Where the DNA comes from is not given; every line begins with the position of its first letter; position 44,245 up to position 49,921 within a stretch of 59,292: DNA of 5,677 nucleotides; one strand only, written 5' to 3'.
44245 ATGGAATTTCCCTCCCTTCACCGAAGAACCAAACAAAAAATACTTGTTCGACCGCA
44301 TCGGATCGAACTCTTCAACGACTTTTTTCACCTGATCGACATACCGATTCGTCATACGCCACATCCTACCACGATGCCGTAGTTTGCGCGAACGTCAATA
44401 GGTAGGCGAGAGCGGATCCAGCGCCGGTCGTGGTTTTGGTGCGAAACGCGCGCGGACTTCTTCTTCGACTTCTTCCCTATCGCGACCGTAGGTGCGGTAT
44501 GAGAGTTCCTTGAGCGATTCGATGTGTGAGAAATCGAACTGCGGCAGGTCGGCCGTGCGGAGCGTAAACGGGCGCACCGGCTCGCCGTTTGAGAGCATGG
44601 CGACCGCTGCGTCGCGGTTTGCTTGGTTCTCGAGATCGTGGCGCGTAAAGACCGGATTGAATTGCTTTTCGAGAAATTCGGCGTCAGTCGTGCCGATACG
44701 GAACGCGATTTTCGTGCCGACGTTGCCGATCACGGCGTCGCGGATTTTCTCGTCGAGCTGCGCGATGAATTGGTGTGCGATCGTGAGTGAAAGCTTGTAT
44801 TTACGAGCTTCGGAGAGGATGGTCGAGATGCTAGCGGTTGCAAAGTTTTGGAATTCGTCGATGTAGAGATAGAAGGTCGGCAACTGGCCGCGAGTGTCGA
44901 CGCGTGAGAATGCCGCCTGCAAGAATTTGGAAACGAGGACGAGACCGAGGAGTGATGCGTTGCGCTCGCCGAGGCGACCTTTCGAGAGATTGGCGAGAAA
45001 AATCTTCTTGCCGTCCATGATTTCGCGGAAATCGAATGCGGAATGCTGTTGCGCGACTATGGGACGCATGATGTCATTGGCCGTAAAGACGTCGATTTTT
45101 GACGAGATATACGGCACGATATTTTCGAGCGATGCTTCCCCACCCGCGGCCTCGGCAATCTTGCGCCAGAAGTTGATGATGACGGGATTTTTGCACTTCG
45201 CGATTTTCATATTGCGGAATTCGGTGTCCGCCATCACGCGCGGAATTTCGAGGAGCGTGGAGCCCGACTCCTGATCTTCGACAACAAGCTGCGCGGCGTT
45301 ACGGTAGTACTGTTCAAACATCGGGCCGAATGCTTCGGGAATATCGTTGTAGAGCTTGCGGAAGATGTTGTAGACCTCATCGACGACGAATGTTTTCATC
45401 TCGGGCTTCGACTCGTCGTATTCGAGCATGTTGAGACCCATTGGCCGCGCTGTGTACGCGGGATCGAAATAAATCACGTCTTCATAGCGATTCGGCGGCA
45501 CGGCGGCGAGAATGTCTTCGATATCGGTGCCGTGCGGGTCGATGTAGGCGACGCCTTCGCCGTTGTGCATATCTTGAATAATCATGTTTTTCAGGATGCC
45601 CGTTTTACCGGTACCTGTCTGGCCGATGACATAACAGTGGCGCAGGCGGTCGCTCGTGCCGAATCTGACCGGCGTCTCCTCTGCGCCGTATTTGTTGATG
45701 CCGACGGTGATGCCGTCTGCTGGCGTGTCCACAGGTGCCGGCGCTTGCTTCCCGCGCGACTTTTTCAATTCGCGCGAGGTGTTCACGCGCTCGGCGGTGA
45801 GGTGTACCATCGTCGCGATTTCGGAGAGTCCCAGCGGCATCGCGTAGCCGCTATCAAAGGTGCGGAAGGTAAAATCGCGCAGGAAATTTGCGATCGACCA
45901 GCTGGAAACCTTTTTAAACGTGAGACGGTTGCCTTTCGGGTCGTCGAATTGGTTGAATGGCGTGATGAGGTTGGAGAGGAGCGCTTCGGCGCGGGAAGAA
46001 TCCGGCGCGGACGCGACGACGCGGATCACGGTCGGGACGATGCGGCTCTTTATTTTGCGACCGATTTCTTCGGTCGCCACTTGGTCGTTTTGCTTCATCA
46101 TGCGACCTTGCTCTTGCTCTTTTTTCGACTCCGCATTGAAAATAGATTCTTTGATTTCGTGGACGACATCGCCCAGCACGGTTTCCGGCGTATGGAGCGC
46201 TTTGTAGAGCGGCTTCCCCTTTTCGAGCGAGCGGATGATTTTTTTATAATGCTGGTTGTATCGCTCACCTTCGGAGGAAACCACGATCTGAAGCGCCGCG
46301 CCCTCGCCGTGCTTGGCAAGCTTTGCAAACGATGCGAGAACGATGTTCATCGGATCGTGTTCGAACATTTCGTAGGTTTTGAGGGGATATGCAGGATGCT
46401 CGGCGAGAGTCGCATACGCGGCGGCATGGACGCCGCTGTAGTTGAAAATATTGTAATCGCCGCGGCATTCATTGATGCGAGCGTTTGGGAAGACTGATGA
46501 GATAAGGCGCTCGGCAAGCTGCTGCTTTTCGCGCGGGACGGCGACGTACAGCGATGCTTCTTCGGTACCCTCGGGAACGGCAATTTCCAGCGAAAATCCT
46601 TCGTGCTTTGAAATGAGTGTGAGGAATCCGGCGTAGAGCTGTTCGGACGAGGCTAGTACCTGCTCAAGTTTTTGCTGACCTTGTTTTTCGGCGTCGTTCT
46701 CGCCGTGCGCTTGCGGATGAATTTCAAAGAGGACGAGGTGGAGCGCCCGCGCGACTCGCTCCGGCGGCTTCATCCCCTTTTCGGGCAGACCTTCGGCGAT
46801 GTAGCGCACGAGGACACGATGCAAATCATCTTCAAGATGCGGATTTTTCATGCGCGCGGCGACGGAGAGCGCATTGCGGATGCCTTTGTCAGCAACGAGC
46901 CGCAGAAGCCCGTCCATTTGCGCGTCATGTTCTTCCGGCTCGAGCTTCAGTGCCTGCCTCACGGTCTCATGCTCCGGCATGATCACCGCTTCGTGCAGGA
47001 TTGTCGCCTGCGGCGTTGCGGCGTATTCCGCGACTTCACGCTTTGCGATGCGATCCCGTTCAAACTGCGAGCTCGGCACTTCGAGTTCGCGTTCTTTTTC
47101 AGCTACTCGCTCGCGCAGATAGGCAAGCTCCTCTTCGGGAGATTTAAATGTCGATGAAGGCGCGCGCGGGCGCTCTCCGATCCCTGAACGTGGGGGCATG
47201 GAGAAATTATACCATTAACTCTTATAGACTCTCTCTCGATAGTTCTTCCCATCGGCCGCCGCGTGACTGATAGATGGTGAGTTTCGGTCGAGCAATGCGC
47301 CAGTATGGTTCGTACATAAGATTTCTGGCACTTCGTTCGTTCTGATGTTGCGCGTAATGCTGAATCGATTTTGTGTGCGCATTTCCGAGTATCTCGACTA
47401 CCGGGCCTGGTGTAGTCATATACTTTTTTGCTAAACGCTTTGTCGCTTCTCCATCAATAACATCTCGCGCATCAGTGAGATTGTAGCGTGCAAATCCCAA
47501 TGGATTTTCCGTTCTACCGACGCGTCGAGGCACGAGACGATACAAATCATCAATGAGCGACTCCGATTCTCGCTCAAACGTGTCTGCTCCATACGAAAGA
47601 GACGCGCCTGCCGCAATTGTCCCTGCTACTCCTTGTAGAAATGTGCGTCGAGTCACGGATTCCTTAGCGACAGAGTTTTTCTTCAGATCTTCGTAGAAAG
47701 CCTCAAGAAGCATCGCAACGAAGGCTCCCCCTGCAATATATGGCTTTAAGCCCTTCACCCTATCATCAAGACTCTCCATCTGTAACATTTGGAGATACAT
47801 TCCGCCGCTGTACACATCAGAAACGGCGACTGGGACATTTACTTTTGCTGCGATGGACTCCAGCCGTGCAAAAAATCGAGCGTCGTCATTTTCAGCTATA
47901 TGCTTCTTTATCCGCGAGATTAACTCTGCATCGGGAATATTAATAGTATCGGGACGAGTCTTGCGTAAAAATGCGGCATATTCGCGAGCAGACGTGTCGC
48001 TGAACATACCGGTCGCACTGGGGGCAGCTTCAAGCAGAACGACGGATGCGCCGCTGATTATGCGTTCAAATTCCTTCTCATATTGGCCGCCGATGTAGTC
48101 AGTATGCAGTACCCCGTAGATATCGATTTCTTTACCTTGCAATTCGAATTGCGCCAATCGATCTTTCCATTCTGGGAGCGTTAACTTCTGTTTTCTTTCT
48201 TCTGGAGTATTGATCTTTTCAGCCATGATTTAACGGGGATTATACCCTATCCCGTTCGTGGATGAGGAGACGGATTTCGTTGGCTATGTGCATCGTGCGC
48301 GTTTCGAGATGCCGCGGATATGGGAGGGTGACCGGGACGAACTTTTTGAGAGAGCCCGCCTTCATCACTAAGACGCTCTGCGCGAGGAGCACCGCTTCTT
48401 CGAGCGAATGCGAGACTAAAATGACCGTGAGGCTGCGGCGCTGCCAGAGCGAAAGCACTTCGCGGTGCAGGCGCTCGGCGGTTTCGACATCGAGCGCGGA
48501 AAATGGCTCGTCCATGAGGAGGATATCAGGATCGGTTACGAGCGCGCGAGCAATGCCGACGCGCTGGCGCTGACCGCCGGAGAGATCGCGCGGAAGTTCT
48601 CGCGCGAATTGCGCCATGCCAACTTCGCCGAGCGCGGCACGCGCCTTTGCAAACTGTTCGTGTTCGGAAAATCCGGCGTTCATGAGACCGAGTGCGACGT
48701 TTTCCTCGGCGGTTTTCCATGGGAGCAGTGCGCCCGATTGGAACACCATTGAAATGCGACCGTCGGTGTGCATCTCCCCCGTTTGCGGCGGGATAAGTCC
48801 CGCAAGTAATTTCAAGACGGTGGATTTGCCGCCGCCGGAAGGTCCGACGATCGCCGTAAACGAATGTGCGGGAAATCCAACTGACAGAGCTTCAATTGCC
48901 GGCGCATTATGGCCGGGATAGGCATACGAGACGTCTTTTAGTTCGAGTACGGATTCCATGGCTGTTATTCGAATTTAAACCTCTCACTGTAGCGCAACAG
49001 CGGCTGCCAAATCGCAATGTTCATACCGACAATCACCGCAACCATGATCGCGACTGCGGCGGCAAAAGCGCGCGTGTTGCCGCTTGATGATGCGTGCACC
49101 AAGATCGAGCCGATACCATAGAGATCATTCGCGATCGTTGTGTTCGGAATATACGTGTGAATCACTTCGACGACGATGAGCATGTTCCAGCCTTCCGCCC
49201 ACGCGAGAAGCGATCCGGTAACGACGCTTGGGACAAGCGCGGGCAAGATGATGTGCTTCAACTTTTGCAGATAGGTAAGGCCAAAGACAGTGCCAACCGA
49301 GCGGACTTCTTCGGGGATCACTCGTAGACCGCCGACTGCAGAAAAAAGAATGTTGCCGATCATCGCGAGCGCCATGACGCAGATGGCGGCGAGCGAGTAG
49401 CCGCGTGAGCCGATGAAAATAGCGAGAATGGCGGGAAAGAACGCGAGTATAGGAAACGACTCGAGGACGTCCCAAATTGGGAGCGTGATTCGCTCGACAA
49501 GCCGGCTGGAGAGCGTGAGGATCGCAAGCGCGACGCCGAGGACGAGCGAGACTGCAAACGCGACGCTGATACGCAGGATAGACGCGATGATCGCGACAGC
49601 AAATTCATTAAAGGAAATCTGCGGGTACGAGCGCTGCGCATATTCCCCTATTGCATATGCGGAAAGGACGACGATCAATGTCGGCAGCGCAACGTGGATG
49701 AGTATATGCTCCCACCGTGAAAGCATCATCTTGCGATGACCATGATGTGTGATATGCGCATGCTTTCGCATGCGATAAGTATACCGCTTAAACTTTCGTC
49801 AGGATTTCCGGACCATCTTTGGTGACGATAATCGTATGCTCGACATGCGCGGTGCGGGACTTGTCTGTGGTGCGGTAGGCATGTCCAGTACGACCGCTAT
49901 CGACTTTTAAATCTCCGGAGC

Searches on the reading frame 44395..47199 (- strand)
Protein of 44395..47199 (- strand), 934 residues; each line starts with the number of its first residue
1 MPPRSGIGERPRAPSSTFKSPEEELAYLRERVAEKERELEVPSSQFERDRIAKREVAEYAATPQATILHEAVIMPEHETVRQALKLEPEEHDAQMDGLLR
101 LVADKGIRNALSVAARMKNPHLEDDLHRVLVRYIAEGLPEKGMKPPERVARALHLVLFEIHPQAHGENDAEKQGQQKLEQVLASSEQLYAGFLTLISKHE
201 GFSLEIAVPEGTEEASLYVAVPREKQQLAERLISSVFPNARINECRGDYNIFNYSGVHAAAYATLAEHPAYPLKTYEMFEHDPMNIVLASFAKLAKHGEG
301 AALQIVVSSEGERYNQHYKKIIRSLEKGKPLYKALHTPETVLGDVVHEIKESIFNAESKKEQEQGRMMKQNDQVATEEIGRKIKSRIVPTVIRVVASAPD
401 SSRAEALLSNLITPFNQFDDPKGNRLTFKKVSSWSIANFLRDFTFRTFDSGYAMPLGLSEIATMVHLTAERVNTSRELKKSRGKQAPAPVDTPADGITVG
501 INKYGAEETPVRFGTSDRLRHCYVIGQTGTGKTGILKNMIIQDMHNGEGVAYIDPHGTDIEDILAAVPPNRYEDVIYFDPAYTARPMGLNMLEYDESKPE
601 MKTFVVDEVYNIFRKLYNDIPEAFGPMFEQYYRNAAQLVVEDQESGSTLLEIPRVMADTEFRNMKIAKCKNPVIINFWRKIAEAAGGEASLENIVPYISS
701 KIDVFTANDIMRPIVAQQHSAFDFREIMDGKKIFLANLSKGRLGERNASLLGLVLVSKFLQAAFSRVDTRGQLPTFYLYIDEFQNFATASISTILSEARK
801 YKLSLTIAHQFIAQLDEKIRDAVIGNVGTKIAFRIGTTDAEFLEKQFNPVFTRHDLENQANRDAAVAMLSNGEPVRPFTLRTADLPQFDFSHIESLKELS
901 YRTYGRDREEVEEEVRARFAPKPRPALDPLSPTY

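Call 45: find_encoding_contigs(protein=window:44395-47199:-, flank=10000, max_places=1)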
Protein window:44395-47199:- (934 aa): no gene with exactly this product is on record in the collection.

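Call 66: search_protein_families(library=pfam, proteins=[window:44395-47199:-], max_evalue=0.0001)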
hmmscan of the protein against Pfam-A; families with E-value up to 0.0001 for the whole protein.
window:44395-47199:- (934 aa): 1 family
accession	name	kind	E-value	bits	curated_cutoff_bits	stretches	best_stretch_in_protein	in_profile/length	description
PF12696.13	TraG-D_C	-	2.3e-07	31.2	22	1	777-844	3-73/126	TraM recognition site of TraD and TraG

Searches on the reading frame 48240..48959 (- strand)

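Call 66: search_protein_families(library=pfam, proteins=[window:48240-48959:-], max_evalue=0.0001)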
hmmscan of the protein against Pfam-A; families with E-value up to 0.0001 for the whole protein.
window:48240-48959:- (239 aa): 2 families
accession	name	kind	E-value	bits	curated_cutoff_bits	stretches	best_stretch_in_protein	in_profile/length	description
PF00005.33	ABC_tran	-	6e-29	101.8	25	1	24-153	3-136/137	ABC transporter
PF13304.12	AAA_21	-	2.4e-10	41.4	27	0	123-187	235-301/304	AAA domain, putative AbiEii toxin, Type IV TA system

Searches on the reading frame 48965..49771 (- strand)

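Call 66: search_protein_families(library=pfam, proteins=[window:48965-49771:-], max_evalue=0.0001)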
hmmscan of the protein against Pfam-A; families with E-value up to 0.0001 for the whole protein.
window:48965-49771:- (268 aa): 1 family
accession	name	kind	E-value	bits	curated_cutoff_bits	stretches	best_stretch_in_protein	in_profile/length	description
PF00528.27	BPD_transp_1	-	6.3e-16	59.1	26.4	1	76-249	2-170/184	Binding-protein-dependent transport system inner membrane component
